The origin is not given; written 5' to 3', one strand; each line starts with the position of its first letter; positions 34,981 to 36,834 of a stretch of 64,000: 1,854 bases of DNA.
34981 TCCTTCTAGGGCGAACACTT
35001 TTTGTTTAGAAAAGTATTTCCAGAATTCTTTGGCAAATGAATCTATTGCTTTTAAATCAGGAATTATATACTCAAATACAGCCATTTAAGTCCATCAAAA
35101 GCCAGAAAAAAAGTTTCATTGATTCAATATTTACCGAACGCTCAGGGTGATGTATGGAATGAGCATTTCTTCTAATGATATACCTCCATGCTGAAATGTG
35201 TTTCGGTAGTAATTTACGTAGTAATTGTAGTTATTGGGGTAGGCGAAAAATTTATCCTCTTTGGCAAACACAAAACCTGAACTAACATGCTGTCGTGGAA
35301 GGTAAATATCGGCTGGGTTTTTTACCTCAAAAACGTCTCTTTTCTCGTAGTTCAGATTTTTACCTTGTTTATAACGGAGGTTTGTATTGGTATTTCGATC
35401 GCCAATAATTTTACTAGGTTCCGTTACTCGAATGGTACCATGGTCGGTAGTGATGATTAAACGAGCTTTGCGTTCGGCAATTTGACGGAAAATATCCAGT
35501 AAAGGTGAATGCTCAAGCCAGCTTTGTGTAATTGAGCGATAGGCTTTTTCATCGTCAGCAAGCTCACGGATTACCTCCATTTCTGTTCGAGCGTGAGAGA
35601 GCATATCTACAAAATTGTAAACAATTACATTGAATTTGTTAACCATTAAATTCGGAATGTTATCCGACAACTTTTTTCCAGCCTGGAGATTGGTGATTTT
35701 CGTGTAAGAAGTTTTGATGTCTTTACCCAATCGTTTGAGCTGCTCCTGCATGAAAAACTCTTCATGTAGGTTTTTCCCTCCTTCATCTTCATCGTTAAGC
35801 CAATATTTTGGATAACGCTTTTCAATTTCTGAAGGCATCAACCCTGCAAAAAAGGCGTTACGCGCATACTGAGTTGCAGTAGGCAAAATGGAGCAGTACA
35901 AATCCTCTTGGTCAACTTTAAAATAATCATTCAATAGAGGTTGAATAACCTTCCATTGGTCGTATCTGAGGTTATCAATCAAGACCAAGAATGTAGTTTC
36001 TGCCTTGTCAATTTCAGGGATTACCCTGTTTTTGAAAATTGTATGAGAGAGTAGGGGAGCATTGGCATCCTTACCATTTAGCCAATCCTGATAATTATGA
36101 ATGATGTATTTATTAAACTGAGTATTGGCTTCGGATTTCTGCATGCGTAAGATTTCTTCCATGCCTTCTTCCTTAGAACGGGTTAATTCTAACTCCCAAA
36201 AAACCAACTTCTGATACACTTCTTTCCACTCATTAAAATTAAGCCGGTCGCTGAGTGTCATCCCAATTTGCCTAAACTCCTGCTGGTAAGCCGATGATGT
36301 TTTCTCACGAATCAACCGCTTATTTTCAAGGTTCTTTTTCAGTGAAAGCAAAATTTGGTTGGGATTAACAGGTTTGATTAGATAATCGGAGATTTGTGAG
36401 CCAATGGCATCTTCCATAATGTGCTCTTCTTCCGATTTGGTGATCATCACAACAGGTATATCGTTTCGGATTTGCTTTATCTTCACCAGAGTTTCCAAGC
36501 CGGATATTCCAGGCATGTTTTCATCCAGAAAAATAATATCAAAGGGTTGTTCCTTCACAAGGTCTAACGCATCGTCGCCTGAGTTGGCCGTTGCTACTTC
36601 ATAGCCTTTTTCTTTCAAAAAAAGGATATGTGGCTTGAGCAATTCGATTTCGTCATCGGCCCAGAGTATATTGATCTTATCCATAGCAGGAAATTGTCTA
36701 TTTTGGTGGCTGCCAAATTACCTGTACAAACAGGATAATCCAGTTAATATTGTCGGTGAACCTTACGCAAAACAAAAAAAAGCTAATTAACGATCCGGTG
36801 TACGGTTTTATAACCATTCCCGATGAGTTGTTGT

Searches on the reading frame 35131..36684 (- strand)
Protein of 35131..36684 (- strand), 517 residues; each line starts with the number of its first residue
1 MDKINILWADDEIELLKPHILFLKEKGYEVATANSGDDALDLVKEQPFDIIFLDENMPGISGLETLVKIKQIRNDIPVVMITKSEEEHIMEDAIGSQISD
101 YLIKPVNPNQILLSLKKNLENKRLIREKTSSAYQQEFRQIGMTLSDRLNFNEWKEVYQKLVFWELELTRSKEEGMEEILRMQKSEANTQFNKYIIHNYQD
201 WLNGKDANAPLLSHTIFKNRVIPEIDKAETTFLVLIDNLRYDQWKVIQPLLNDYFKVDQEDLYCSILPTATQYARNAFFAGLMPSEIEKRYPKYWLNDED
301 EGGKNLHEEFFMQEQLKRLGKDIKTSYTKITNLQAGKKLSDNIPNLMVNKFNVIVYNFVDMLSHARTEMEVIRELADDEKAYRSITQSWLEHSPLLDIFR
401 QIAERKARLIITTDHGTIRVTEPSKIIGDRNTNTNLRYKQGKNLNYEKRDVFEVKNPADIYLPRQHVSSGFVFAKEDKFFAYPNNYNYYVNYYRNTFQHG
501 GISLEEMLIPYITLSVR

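Call 58: search_protein_families(library=ncbifam, proteins=[window:35131-36684:-], max_evalue=0.001)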
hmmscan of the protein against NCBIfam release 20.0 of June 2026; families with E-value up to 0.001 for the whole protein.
window:35131-36684:- (517 aa): 92 families (the best 25 are shown)
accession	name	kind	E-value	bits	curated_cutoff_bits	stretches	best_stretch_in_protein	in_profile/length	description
NF052313.1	T9SS_RR_PorX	equivalog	1.5e-257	855.4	300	1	5-516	2-512/513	T9SS response regulator signal transducer PorX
NF033449.0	BREX_PglZ_3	exception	1.7e-27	96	250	1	98-514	247-641/642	BREX-3 system phosphatase PglZ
NF007689.0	PRK10365.1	equivalog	1.5e-19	70.1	760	1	2-143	4-145/441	sigma-54-dependent response regulator transcription factor ZraR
NF047793.1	ResRegPgtA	equivalog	2.5e-18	66.1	650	1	2-132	4-135/414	two-component system response regulator PgtA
NF053512.1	nitric_RR_NosR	exception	2.7e-18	66.2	400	1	6-129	1-125/422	response regulator c-di-GMP phosphodiesterase, NosR family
NF033117.2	vanR_ACDEGLN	exception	5.1e-16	58.9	350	1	6-145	1-139/226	VanR-ABDEGLN family response regulator transcription factor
NF007135.0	PRK09581.1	equivalog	9.4e-16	57.6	474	1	23-156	22-155/457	PleD family two-component system response regulator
TIGR02154.1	PhoB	equivalog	4.2e-15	55.7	296.2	1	5-121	4-122/226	phosphate regulon transcriptional regulator PhoB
NF033120.0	vanR_FM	exception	9.8e-15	54.8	460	1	1-147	1-147/231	vancomycin resistance response regulator transcription factor, VanR-F/VanR-M family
NF007935.0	PRK10651.1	equivalog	1.2e-14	54.1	250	1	28-137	33-142/216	two-component system response regulator NarL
NF040534.1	resp_reg_YycF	equivalog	1.4e-14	54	340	1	6-137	3-133/231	response regulator YycF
NF041946.1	LuxO_transreg_Vib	equivalog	2.1e-14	53.2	800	1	22-135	15-128/463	quorum-sensing sigma-54 dependent transcriptional regulator LuxO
NF012227.0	AdeR_RR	equivalog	2.8e-14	53.2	340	1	6-124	14-131/239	efflux system response regulator transcription factor AdeR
NF007005.1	PRK09468.1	equivalog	2.8e-14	53.1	331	1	5-124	5-124/237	osmolarity response regulator transcription factor OmpR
NF051870.1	NAssimRespRegNtrX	equivalog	4.4e-14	52.2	600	1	5-133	3-133/452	nitrogen assimilation response regulator NtrX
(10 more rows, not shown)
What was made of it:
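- On T9SS type A CTD cargo: PorX equivalog, E 1.5e-257, at 35131-36684 (call 58).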
